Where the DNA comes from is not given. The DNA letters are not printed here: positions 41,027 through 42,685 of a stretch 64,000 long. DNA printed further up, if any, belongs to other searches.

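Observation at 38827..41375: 112-bp direct repeat brackets the beta-helix surface-protein gene and leaves an orphan GT-C 5' fragment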

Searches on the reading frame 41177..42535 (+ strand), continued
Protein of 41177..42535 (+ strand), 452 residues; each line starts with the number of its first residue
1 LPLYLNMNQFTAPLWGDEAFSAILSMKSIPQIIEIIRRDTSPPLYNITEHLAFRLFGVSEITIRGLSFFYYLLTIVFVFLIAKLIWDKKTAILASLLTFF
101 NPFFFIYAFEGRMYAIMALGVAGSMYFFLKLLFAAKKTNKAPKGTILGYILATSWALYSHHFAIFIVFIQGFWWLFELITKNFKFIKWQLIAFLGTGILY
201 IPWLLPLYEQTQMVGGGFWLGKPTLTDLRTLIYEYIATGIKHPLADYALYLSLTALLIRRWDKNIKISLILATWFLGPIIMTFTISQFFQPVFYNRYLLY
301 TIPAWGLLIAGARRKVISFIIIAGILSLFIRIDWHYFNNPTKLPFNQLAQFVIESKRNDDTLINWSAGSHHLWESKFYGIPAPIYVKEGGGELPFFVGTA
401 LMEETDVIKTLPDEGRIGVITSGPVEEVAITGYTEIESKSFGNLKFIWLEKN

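Call 44: search_protein_families(library=ncbifam, proteins=[window:41195-42535:+], max_evalue=0.001)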
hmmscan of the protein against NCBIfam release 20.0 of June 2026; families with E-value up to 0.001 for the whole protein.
window:41195-42535:+ (446 aa): 1 family
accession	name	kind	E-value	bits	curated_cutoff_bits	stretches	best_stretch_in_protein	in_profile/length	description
NF052499.1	MnslTaseMT1671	equivalog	3e-06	26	900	1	8-306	49-346/523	mannosyltransferase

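Call 50: list_cluster_members(proteins=[P0001, P0121, P0002])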
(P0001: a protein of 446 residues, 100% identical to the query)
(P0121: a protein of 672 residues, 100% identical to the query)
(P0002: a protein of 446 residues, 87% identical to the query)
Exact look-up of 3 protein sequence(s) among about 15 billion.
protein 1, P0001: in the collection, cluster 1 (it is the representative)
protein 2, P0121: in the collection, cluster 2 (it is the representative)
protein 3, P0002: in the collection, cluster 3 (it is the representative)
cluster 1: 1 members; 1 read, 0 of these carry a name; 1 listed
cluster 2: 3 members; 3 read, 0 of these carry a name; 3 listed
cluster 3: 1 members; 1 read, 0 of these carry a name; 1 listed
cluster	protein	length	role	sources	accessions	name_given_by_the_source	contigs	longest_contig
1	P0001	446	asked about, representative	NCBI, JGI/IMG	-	-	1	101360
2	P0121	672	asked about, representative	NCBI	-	-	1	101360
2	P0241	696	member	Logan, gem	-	-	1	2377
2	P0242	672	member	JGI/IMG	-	-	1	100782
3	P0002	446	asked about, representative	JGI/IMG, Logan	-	-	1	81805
